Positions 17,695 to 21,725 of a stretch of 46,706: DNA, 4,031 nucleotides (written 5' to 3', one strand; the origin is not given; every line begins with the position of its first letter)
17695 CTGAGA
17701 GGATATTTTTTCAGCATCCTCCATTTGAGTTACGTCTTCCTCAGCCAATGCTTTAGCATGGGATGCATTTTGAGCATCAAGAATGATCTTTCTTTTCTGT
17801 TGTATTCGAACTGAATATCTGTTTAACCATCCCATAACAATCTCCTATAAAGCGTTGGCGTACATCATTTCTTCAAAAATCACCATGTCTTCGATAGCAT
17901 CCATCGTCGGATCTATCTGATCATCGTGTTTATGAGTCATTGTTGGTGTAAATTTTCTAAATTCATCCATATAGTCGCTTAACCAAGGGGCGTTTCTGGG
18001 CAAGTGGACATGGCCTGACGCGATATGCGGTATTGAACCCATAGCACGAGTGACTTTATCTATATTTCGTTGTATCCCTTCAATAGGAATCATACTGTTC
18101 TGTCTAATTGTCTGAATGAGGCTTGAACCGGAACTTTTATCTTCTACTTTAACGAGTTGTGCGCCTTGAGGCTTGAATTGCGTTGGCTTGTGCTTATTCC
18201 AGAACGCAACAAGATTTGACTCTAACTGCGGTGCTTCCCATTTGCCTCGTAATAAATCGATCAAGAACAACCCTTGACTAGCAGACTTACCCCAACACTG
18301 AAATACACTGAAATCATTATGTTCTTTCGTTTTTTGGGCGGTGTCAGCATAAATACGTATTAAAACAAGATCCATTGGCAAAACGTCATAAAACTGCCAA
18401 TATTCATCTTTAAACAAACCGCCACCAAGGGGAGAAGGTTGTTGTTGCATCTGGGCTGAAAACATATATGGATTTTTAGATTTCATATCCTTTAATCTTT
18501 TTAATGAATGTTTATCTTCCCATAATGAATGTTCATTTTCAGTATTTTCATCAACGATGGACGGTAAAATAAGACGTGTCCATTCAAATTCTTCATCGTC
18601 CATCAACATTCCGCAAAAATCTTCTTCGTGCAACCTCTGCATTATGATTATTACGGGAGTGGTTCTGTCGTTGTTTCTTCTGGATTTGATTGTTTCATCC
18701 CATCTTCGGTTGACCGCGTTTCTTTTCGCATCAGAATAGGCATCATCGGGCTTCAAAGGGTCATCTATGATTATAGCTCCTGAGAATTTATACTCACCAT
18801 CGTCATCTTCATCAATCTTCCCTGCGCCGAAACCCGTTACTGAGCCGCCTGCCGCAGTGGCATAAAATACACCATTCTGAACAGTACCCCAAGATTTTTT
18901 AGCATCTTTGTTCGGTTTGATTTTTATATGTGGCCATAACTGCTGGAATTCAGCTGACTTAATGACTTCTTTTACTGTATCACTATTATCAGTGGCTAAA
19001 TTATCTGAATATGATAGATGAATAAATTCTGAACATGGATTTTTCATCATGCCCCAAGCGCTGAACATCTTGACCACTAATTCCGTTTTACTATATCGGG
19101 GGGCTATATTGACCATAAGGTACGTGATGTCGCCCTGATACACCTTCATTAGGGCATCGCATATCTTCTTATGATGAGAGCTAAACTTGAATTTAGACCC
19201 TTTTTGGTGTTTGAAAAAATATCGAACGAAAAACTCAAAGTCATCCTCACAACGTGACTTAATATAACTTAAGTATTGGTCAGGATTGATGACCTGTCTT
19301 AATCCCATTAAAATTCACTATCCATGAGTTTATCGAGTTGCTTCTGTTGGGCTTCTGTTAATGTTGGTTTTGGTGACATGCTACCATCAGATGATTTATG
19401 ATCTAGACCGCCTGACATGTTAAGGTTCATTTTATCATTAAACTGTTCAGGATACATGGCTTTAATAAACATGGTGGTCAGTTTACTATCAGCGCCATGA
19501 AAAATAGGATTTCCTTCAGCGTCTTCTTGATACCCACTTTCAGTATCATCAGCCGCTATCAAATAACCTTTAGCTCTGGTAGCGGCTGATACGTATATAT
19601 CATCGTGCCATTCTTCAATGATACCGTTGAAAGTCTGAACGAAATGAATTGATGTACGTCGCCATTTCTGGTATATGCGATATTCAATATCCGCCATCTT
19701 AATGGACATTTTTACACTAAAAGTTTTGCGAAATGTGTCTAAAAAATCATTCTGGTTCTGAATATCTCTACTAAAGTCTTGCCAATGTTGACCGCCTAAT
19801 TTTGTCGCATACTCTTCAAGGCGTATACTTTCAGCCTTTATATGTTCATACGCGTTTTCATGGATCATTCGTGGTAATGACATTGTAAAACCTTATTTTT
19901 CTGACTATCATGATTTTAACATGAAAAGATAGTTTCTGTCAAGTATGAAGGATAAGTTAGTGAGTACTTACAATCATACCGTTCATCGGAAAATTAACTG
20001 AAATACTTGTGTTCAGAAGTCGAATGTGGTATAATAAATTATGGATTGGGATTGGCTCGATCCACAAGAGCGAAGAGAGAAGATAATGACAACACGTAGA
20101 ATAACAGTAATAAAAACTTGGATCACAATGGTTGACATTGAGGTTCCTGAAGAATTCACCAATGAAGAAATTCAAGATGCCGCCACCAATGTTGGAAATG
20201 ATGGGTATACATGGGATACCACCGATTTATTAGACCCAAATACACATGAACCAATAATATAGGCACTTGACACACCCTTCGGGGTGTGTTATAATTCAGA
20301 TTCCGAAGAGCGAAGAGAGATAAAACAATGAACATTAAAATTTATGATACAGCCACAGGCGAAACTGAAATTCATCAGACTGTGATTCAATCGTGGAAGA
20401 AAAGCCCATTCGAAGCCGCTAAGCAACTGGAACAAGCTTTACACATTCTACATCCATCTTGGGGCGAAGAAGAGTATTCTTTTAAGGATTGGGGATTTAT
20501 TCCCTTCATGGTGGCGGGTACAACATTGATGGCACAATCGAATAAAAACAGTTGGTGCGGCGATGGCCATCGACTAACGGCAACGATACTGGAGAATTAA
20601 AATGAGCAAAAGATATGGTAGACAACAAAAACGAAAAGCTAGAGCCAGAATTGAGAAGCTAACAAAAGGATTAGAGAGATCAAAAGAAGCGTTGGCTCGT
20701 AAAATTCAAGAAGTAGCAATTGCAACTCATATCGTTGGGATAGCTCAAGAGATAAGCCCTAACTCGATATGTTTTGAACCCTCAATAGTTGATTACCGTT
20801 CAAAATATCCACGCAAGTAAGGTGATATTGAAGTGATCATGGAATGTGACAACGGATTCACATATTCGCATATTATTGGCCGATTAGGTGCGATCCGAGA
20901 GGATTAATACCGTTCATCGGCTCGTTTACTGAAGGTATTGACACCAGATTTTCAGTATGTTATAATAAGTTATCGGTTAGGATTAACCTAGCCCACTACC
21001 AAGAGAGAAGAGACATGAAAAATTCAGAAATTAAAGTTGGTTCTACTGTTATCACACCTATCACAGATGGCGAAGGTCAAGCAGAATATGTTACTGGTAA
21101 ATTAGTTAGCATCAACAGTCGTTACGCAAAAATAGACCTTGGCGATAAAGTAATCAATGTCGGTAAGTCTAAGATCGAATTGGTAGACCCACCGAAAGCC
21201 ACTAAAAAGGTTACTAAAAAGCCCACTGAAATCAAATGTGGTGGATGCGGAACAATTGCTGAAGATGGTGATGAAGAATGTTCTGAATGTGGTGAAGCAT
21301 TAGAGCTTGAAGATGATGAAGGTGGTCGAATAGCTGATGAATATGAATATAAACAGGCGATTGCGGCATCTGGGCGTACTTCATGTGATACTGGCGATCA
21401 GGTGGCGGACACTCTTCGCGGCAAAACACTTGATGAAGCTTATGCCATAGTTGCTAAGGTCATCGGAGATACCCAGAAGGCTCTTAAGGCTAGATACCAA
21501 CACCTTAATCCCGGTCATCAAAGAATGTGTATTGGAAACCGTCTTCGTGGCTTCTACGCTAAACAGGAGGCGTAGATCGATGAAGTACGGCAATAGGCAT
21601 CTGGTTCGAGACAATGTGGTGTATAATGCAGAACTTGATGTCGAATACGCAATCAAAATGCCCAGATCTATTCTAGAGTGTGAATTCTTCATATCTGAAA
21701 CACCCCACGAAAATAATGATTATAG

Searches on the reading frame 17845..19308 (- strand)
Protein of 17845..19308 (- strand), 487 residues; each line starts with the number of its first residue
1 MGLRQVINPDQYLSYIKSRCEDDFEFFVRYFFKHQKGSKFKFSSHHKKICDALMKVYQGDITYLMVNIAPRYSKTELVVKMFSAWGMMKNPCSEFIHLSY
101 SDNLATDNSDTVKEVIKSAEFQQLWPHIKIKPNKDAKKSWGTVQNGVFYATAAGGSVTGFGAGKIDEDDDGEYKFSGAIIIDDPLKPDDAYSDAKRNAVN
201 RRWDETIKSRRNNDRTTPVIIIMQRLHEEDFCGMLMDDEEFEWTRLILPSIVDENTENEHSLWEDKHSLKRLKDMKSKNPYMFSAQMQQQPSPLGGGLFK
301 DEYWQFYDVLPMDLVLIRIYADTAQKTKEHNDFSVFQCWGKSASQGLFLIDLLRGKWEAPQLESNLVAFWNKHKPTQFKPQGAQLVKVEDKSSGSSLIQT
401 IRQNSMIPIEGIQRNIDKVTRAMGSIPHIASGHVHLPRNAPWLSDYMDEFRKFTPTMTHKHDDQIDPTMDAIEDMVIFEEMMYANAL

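Call 43: search_protein_families(library=phrogs, proteins=[window:17845-19308:-], max_evalue=0.001)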
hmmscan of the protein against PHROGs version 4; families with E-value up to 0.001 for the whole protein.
window:17845-19308:- (487 aa): 6 families
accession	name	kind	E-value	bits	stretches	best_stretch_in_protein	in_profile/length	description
phrog_38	-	head and packaging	1.7e-117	395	1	19-476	268-704/760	terminase large subunit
phrog_4758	-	head and packaging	4.5e-67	226.9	1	17-254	13-239/243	terminase large subunit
phrog_5573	-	head and packaging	1.6e-47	163.1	1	238-476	7-235/250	terminase large subunit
phrog_30251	-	head and packaging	4.8e-13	49.2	1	47-341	41-331/799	terminase large subunit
phrog_12171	-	head and packaging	1.5e-08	35.7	1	391-476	18-96/110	terminase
phrog_979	-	head and packaging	3e-06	27.2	1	295-474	412-598/642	terminase large subunit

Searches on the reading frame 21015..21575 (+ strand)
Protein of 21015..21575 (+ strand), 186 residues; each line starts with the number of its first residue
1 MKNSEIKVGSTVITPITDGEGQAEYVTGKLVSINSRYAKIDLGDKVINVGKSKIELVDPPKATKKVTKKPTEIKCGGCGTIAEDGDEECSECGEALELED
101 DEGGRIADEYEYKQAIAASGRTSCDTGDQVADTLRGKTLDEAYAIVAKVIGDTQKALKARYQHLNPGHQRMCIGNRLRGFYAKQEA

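Call 45: search_protein_families(library=phrogs, proteins=[window:21015-21575:+], max_evalue=0.001)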
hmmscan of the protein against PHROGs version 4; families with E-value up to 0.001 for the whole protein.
window:21015-21575:+ (186 aa): 2 families
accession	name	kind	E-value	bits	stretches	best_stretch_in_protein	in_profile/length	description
phrog_8941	-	unknown function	2.7e-14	54.4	1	111-183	15-87/230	-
phrog_16351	-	DNA, RNA and nucleotide metabolism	0.0004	21.8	1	60-103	51-94/97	DNA binding protein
